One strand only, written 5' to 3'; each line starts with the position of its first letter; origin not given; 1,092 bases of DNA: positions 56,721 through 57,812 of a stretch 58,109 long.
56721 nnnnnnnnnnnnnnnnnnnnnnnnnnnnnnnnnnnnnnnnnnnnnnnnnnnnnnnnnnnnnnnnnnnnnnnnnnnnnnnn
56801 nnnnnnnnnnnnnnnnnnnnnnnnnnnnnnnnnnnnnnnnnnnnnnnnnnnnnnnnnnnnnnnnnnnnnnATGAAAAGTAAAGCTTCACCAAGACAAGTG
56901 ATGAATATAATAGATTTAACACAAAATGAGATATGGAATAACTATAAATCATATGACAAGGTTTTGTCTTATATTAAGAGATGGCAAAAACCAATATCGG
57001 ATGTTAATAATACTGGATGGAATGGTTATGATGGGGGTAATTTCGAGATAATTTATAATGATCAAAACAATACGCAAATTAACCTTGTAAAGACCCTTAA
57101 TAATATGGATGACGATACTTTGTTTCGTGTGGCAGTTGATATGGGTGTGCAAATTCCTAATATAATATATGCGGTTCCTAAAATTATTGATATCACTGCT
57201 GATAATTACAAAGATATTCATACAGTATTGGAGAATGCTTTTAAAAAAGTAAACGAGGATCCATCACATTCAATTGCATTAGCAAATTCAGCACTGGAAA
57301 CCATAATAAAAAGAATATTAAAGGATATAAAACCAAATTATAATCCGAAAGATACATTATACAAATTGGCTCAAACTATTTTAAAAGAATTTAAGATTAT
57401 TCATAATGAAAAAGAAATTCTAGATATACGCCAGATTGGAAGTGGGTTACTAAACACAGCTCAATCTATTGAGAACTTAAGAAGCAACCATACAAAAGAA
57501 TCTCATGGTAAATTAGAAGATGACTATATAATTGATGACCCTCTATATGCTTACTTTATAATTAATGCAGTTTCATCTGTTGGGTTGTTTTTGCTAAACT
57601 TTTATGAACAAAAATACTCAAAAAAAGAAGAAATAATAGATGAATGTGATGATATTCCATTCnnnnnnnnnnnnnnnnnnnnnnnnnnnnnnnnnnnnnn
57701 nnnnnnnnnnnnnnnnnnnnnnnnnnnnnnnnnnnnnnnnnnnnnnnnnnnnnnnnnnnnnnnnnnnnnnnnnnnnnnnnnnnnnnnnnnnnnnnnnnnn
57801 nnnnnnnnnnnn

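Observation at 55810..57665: Tightly coupled Fic plus Abi_C/HEPN-like gene pair: candidate undescribed toxin/abortive-infection module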

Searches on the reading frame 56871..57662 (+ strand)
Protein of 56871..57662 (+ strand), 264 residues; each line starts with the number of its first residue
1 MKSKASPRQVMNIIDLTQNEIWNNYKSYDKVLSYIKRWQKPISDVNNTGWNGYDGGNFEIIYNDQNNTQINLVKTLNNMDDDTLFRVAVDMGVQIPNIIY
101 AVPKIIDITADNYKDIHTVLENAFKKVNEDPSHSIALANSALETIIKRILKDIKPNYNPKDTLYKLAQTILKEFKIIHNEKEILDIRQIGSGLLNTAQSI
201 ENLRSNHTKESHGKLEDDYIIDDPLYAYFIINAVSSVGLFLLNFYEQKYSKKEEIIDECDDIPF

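Call 4: search_protein_families(library=pfam, proteins=[window:56871-57662:+], max_evalue=1)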
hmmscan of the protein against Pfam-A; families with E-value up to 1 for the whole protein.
window:56871-57662:+ (264 aa): 4 families
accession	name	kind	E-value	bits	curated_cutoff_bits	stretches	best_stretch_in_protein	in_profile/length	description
PF14355.11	Abi_C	-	5.9e-10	39.6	24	1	165-242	2-82/83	Abortive infection C-terminus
PF11916.13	Vac14_Fig4_bd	-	0.0021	18.1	25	1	141-258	3-110/179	Vacuolar protein 14 C-terminal Fig4p binding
PF08393.18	DHC_N2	-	0.032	13.6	31.9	1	20-128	3-103/403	Dynein heavy chain, N-terminal region 2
PF13446.11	RPT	-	0.49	10.7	28.2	1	115-145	17-45/59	A repeated domain in UCH-protein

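Call 5: search_protein_families(library=ncbifam, proteins=[window:56871-57662:+], max_evalue=1)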
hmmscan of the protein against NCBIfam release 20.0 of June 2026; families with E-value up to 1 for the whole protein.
window:56871-57662:+ (264 aa): 0 families

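Call 6: search_protein_families(library=padloc, proteins=[window:56871-57662:+], max_evalue=1)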
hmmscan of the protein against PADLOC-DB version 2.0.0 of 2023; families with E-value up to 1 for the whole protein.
window:56871-57662:+ (264 aa): 1 family
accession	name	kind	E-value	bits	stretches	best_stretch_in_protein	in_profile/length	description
PDLC02347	AbiJ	-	0.00013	19.7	1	65-248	98-280/281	AbiJ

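Call 10: find_homologous_proteins(query=window:56871-57662:+)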
Query window:56871-57662:+ (264 aa): 84 proteins with E <= 0.001 among 551 candidates.
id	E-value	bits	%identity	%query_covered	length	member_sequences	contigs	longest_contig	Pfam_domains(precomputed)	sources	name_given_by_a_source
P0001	3.8e-168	575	99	100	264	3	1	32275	PF14355.13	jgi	jgi:hypothetical protein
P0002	1.2e-148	512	88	100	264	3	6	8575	PF14355.13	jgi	jgi:hypothetical protein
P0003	1.1e-141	489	84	100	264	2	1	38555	PF14355.13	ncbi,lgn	-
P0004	1.9e-104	367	65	100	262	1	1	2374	PF14355.13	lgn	-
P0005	1.4e-103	364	63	100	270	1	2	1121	PF14355.13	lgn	-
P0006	3.9e-97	343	62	96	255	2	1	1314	PF14355.13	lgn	-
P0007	5.5e-94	332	89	67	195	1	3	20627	PF14355.13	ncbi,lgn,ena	-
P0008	2.0e-92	327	58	99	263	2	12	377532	PF14355.13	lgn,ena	-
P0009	3.1e-91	323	65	88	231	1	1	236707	PF14355.13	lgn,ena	-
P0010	1.2e-90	321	84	67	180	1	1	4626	PF14355.13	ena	-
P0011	2.6e-90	320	60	96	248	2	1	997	PF14355.13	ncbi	-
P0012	1.2e-89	318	59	99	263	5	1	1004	PF14355.13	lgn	-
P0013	1.5e-89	318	58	99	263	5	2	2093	PF14355.13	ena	-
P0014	2.1e-89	317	57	99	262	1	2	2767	PF14355.13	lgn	-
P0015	1.6e-88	315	57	99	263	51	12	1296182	PF14355.13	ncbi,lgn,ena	-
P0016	4.7e-85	303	58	97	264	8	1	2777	PF14355.13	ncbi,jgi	jgi:hypothetical protein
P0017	5.3e-85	303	56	96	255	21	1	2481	PF14355.13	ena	-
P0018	1.5e-72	262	73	67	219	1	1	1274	PF14355.13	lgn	-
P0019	5.1e-70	254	50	99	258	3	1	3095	PF14355.13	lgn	-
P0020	2.0e-62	229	48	99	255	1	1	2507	PF14355.13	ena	-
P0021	6.5e-62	227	48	99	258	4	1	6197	PF14355.13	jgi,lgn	-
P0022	1.0e-61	227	46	98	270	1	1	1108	PF14355.13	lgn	-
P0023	1.4e-61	226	48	99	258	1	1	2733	PF14355.13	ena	-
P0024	4.5e-60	221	45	97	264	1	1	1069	PF14355.13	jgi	-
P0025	4.5e-59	218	47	98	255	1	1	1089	PF14355.13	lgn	-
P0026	5.9e-57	211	45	98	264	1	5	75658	PF14355.13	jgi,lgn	jgi:hypothetical protein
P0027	1.8e-56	209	47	97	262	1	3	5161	PF14355.13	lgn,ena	-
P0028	2.6e-56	209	46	95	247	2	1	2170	PF14355.13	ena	-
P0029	4.0e-55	205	43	98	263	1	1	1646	PF14355.13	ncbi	-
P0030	3.2e-54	202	57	67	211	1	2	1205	PF14355.13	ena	-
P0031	4.3e-54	202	43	96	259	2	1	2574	PF14355.13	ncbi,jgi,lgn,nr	ncbi:MAG TPA: abortive infection family protein [Gallicola sp.]|nr:abortive infection family protein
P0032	4.4e-54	202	57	67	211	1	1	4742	PF14355.13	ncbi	-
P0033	6.9e-54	201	43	96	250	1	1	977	PF14355.13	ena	-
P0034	8.9e-54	201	42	96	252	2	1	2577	PF14355.13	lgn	-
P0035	1.3e-53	200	44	99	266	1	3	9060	PF14355.13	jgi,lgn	-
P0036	9.3e-53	197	43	100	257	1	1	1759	PF14355.13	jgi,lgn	jgi:hypothetical protein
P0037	9.4e-53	197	41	100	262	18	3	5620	PF14355.13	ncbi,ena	-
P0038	1.4e-52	197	45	96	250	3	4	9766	PF14355.13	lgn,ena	-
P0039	4.7e-52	195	41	98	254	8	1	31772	PF14355.13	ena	-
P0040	8.4e-52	194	44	95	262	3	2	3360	PF14355.13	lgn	-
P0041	1.1e-51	194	42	100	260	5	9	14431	PF14355.13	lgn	-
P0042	1.8e-51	193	44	91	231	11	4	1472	PF14355.13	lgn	-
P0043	1.9e-51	193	40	98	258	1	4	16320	PF14355.13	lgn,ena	-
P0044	2.3e-51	193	44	91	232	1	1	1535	PF14355.13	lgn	-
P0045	3.4e-51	192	43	100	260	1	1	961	PF14355.13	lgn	-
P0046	5.1e-51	192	42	100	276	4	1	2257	PF14355.13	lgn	-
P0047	6.2e-51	191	42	100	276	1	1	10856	PF14355.13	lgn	-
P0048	8.7e-51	191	42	96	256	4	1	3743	PF14355.13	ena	-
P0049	1.2e-50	190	40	98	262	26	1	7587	PF14355.13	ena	-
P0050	1.7e-50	190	41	100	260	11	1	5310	PF14355.13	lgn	-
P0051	1.7e-50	190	41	100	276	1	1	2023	PF14355.13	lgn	-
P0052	1.7e-50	190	43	94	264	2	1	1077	PF14355.13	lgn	-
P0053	3.5e-50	189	41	100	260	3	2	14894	PF14355.13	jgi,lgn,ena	-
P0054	7.1e-50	188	40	94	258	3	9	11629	PF14355.13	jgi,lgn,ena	jgi:hypothetical protein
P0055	1.3e-49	187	42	99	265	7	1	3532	PF14355.13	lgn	-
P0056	1.5e-49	187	42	100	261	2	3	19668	PF14355.13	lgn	-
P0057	2.3e-49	186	43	96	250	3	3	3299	PF14355.13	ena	-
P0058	2.6e-49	186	40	100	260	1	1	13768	PF14355.13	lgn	-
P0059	4.9e-49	185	39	99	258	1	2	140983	PF14355.13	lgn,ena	-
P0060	7.4e-49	185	43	93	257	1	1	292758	PF14355.13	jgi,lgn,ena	-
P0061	3.2e-48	182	37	100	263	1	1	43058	PF14355.13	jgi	jgi:hypothetical protein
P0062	8.0e-48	181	40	99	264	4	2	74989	PF14355.13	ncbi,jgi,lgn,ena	jgi:hypothetical protein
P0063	3.8e-47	179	40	99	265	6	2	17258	PF14355.13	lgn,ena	-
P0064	1.7e-46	177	38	100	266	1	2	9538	PF14355.13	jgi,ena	jgi:hypothetical protein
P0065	2.6e-46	176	42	94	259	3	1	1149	PF14355.13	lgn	-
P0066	7.9e-46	175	42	95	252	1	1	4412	PF14355.13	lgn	-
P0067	3.2e-45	173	40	98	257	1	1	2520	PF14355.13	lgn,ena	-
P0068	1.8e-44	170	44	85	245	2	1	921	PF14355.13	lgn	-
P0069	3.0e-44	169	39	98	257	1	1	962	PF14355.13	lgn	-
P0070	3.2e-44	169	37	99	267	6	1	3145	PF14355.13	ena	-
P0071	3.3e-44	169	56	59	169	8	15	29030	PF14355.13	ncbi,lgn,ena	-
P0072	7.2e-44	168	39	98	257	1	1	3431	PF14355.13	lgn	-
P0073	1.2e-43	167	41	92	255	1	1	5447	PF14355.13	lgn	-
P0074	3.3e-43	166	40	92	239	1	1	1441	PF14355.13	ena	-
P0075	4.0e-43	166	39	98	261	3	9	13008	PF14355.13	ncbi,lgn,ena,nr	ncbi:MAG: abortive infection family protein [Paludibacteraceae bacterium]|nr:abortive infection fami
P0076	5.0e-43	165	40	92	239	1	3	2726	PF14355.13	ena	-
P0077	8.3e-43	165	40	92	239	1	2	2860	PF14355.13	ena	-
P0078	8.4e-43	165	40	98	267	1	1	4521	PF14355.13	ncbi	-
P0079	6.9e-42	162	38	97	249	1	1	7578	PF14355.13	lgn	-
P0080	7.6e-42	162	37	98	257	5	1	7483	PF14355.13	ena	-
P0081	8.9e-40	155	36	98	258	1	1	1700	PF14355.13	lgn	-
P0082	7.5e-39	152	40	90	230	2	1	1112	PF14355.13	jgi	jgi:hypothetical protein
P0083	3.2e-36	143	45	61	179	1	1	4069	PF14355.13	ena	-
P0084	2.6e-34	137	46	66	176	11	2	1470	PF14355.13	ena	-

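Call 15: find_related_loci(query=A1, collection=genome_contigs, flank=6000)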
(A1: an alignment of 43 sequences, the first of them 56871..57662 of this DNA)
Query A1 (264 aa) in genome_contigs; peptide patterns used: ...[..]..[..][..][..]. (x = any residue, [..] = any of these).
137 stretches matched a pattern; 133 encode a relative of the query (tblastn E <= 1e-3); the best 80 are kept; 80 distinct loci.
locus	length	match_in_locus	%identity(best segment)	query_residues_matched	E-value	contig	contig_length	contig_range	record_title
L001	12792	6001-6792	84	1-264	3e-148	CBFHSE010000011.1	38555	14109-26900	MAG: Rickettsiales bacterium isolate AGTU_67_bin_13_permissive genome assembly, contig: AGTU_67_bin_13_permissive_c11, w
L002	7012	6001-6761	86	1-254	2e-120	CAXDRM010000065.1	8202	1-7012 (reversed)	MAG TPA_asm: uncultured Rickettsiales bacterium isolate SRR5788144_binner23_Refined_1 genome assembly, contig: ERZ123006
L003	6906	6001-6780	58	4-264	3e-96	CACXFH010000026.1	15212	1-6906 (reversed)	uncultured bacterium isolate RUG11206 genome assembly, contig: RUG11206_asm_26, whole genome shotgun sequence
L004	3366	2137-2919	58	4-264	4e-96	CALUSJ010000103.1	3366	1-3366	MAG: Candidatus Gastranaerophilales bacterium isolate E05__bin306 genome assembly, contig: E05__k127_4098844, whole geno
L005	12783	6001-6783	58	4-264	7e-95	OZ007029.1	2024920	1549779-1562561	MAG: Candidatus Gastranaerophilales bacterium isolate 6755_HET_CTRL_tig00013926_hicanu_large MAG genome assembly, chromo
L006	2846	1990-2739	57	4-252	1e-94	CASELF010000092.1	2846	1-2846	uncultured bacterium isolate CO.O54.metabat-bins.55 genome assembly, contig: CO.O54.metabat-bins.55.fa_k141_8686194, who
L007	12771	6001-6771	47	1-264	3e-69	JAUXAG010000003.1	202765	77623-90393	MAG: Actinomycetes bacterium isolate CSMAG_2756 CSMAG_2756_k141_112861_length_202765_cov_13.3405, whole genome shotgun s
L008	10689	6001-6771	47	1-264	6e-69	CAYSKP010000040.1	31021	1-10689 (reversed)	MAG TPA_asm: uncultured Pirellulales bacterium isolate binchicken_co216_239 genome assembly, contig: k141_1303144, whole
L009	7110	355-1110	46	4-264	3e-66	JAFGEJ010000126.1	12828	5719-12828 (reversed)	MAG: Phycisphaerae bacterium isolate Zod_Metabat.1221 k87_5853253, whole genome shotgun sequence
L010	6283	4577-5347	43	1-264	8e-61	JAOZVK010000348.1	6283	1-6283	MAG: Bacteroidales bacterium isolate GMC9.metabat2.98 GMC9_6706_length_6283_cov_25.089595, whole genome shotgun sequence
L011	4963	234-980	43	1-250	4e-60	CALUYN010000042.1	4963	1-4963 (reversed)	MAG: Candidatus Gastranaerophilales bacterium isolate BRZ_FQ__bin50 genome assembly, contig: BRZ_FQ__NODE_18236_length_4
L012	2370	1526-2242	44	1-248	1e-60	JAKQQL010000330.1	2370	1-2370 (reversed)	MAG: Candidatus Cloacimonadota bacterium isolate USMO_maxbin.155 k141_416102, whole genome shotgun sequence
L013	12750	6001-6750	43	6-264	2e-59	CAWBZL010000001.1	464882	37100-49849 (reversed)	MAG: uncultured Flavobacteriaceae bacterium isolate MFD03250.bin.1.112 genome assembly, contig: contig_16045, whole geno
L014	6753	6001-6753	42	1-263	6e-59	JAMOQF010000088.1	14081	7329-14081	MAG: Acidobacteria bacterium isolate 4559-240_metabat2_scaf2bin.057 4559-240_scaffold_2313_c1, whole genome shotgun sequ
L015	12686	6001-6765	43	6-264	2e-58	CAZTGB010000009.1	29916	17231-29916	MAG TPA_asm: uncultured Gammaproteobacteria bacterium isolate SRP090828_co3_120 genome assembly, contig: NODE_214_length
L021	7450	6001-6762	40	6-264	1e-57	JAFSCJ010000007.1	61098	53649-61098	MAG: Muribaculaceae bacterium isolate RGIG3014 Goat_Rectum-3__c268, whole genome shotgun sequence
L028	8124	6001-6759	40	6-264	8e-57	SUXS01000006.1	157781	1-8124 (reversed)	MAG: Bacteroidales bacterium isolate SIG130 NODE_367_length_157781_cov_17.911014, whole genome shotgun sequence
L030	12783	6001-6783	40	1-264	2e-56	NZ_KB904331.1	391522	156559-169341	Hoylesella nanceiensis DSM 19126 = JCM 15639 strain DSM 19126 A3GMDRAFT_scaffold_2.3, whole genome shotgun sequence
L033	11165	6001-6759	40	6-264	2e-56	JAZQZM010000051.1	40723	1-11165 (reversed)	MAG: Bacteroidaceae bacterium isolate T1900045154_TC20190148.MAGScoT_cleanbin_000017 SGB_4968_k141_1928113, whole genome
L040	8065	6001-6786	40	1-264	6e-56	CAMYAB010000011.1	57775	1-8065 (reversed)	MAG TPA_asm: uncultured Porphyromonadaceae bacterium isolate SRR17635649_bin.30_metaWRAP_v1.3_MAG genome assembly, conti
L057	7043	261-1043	40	1-264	2e-54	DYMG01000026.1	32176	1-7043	MAG TPA_asm: Paludibacter propionicigenes isolate SulCav_FS06-10_2_30_78 SulCav_FS06_10_530_length_32176_cov_45_594409,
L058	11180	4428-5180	41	6-264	2e-54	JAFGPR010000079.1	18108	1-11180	MAG: Ignavibacteriales bacterium isolate Zod_Metabat.701 k87_3232060, whole genome shotgun sequence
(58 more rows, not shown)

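Call 19: search_protein_families(library=pfam, proteins=[L058:3255-4400:+, L058:527-2152:+, L040:43-3198:+, L030:4847-6004:+, L021:5303-5671:+, L028:5690-5989:+, L057:1049-2050:+, L021:3981-4688:+, L033:4659-5174:+], max_evalue=0.001)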
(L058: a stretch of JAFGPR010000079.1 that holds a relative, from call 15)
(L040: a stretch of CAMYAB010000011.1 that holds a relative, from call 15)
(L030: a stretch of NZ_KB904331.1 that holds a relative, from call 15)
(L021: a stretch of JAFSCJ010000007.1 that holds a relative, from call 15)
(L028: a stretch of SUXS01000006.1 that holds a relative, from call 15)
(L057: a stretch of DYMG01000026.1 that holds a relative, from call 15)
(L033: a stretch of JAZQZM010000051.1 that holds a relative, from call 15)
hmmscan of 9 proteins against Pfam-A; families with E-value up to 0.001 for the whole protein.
L058:3255-4400:+ (381 aa): 1 family
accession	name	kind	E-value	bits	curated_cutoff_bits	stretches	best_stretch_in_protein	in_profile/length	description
PF01420.25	Methylase_S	-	4.9e-46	157.5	22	2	9-164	1-168/168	Type I restriction modification DNA specificity domain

L058:527-2152:+ (541 aa): 2 families
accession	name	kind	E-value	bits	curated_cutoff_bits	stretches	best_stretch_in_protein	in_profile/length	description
PF02384.22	N6_Mtase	-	1.9e-101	340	20.4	1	155-503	2-310/311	N-6 DNA Methylase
PF12161.14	HsdM_N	-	1e-29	104.3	24.5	1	13-143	1-135/135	HsdM N-terminal domain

L040:43-3198:+ (1051 aa): 5 families
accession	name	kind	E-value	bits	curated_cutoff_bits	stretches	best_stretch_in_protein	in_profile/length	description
PF18766.7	SWI2_SNF2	-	5.9e-41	141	26.7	1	312-545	1-220/221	SWI2/SNF2 ATPase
PF04313.20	HSDR_N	-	5.5e-31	108.4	25.1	1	3-184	1-187/198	Type I restriction enzyme R protein N terminus (HSDR_N)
PF04851.21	ResIII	-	2.5e-26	93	22.5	1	308-480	3-162/164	Type III restriction enzyme, res subunit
PF22679.2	T1R_D3-like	-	1.6e-18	68.1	27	1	622-691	84-156/158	Type I restriction enzyme subunit R domain 3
PF00270.35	DEAD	-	2.6e-05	24.4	26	1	332-452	18-128/167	DEAD/DEAH box helicase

L030:4847-6004:+ (385 aa): 2 families
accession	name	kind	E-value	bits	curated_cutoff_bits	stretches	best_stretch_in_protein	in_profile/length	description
PF06250.17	YhcG_C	-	1.1e-47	162.3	32.5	1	217-376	3-157/157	YhcG PDDEXK nuclease domain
PF17761.7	DUF1016_N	-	3.4e-21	76.2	32.8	1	18-192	2-136/137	DUF1016 N-terminal domain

L021:5303-5671:+ (122 aa): 0 families

L028:5690-5989:+ (99 aa): 0 families

L057:1049-2050:+ (333 aa): 1 family
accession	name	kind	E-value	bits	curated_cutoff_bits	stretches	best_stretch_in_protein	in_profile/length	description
PF13310.11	Virulence_RhuM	-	7.8e-111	369.8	33.7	1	64-313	1-250/252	Virulence protein RhuM family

L021:3981-4688:+ (235 aa): 1 family
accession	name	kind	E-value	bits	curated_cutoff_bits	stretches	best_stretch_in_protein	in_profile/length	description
PF12686.12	DUF3800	-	7.8e-12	46.6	21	1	6-187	1-148/149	Protein of unknown function (DUF3800)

L033:4659-5174:+ (171 aa): 0 families

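Call 45: predict_structure(alignment_id=A1)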
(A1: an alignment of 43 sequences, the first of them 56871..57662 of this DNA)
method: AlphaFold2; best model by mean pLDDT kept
length: 264 residues; sequences in the alignment: 43
mean_pLDDT: 81.0   pTM: 0.57
mean pLDDT of the five models: 81.0, 80.8, 80.8, 77.9, 76.5
residues with pLDDT >= 90: 82; 70-90: 127; 50-70: 40; < 50: 15
segments of 3 or more residues with pLDDT < 50: 1-3, 253-260
pLDDT, mean of each block of 10 residues (from residue 1): 65 94 95 94 59 72 92 94 88 69 71 83 86 90 93 91 91 77 76 86 82 62 85 88 84 49 58
secondary structure, 60 per line:
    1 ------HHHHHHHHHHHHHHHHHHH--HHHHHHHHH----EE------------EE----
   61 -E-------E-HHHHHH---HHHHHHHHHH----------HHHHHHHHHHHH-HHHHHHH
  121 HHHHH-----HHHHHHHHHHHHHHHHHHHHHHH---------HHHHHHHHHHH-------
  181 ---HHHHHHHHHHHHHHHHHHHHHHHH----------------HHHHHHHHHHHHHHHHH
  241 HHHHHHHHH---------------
elements in order: H7-25 H28-36 H72-77 H81-90 H101-112 H114-125 H131-153 H163-173 H184-207 H224-249

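Call 48: fold_search(model_id=the predicted structure, library=pdb)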
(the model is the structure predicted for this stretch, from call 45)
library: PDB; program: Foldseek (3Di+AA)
matches with E <= 10: 197; with E <= 0.001: 0
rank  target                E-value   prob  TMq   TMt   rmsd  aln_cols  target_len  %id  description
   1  4nqf_B                9.1e-02  0.96  0.27  0.42   8.8       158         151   10  Crystal structure of HEPN domain protein (released 2014-03-26)
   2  4nqf_A                1.5e-01  0.93  0.27  0.45   8.2       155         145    9  Crystal structure of HEPN domain protein (released 2014-03-26)
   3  2oer_A                2.4e-01  0.33  0.19  0.26  17.1       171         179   15  Probable Transcriptional Regulator from Pseudomonas aeruginosa (released 2007-01-30)
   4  8ka6_B                3.6e-01  0.82  0.32  0.50   6.8       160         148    9  De novo design protein -NA7 (released 2024-08-07)
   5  5fsh_A                4.4e-01  0.57  0.30  0.18  12.9       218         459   13  Crystal structure of Thermus thermophilus Csm6 (released 2016-01-27)
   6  8ka6_A                6.6e-01  0.63  0.30  0.48   7.6       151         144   12  De novo design protein -NA7 (released 2024-08-07)
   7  9x25_G                1.1e+00  0.09  0.14  0.22  13.8       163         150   13  Target analog-bound type III-B Cmr complex of Archaeoglobus fulgidus (released 2025-12-10)
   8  3t6g_B                1.2e+00  0.44  0.26  0.44   8.5       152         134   11  Structure of the complex between NSP3 (SHEP1) and p130Cas (released 2011-11-23)
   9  1ufb_A                1.4e+00  0.57  0.31  0.58   7.6       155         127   11  Crystal structure of TT1696 from Thermus thermophilus HB8 (released 2003-11-28)
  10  1jog_D                1.4e+00  0.25  0.24  0.39   9.5       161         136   10  Structure of HI0074 from Heamophilus Influenzae reveals the fold of a substrate binding domain of a nucleotidyltransfe (released 2002-12-18)
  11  4pr9_C                1.4e+00  0.14  0.21  0.28   9.1       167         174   10  Human Vinculin (residues 891-1066) in complex with PIP (released 2014-12-10)
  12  8jbc_B                1.5e+00  0.28  0.29  0.18  12.4       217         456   12  Crystal Structure of the Csm6 K137A mutant from Thermus thermophilus HB8 in its apo form (released 2023-12-13)
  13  4pr9_A                1.5e+00  0.14  0.21  0.28   9.1       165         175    9  Human Vinculin (residues 891-1066) in complex with PIP (released 2014-12-10)
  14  3whc_C                1.5e+00  0.04  0.11  0.15  16.4       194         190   18  Crystal structure of a transcriptional regulator FadR from Bacillus subtilis in complex with stearoyl-CoA (released 2014-03-19)
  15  8dt0_A                1.7e+00  0.25  0.25  0.38   8.1       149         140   11  Scaffolding protein functional sites using deep learning (released 2022-08-10)
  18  1jog_A                1.9e+00  0.16  0.21  0.35   9.9       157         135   12  Structure of HI0074 from Heamophilus Influenzae reveals the fold of a substrate binding domain of a nucleotidyltransfe (released 2002-12-18)
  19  5fsh_B                1.9e+00  0.15  0.26  0.17  12.7       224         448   12  Crystal structure of Thermus thermophilus Csm6 (released 2016-01-27)
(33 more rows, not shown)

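Call 59: search_solved_structures(query=A1, max_evalue=1, show_alignments=2)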
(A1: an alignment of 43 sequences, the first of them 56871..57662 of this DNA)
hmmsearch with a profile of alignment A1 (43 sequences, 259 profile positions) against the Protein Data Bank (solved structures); distinct sequences matched with E-value up to 1: 2.
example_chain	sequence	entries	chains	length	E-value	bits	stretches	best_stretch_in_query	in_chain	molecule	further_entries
8fx4_D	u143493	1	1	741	0.37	13.4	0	186-217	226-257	Guanylyl cyclase C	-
6ek7_A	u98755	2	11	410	0.73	12.4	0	102-205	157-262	YaxA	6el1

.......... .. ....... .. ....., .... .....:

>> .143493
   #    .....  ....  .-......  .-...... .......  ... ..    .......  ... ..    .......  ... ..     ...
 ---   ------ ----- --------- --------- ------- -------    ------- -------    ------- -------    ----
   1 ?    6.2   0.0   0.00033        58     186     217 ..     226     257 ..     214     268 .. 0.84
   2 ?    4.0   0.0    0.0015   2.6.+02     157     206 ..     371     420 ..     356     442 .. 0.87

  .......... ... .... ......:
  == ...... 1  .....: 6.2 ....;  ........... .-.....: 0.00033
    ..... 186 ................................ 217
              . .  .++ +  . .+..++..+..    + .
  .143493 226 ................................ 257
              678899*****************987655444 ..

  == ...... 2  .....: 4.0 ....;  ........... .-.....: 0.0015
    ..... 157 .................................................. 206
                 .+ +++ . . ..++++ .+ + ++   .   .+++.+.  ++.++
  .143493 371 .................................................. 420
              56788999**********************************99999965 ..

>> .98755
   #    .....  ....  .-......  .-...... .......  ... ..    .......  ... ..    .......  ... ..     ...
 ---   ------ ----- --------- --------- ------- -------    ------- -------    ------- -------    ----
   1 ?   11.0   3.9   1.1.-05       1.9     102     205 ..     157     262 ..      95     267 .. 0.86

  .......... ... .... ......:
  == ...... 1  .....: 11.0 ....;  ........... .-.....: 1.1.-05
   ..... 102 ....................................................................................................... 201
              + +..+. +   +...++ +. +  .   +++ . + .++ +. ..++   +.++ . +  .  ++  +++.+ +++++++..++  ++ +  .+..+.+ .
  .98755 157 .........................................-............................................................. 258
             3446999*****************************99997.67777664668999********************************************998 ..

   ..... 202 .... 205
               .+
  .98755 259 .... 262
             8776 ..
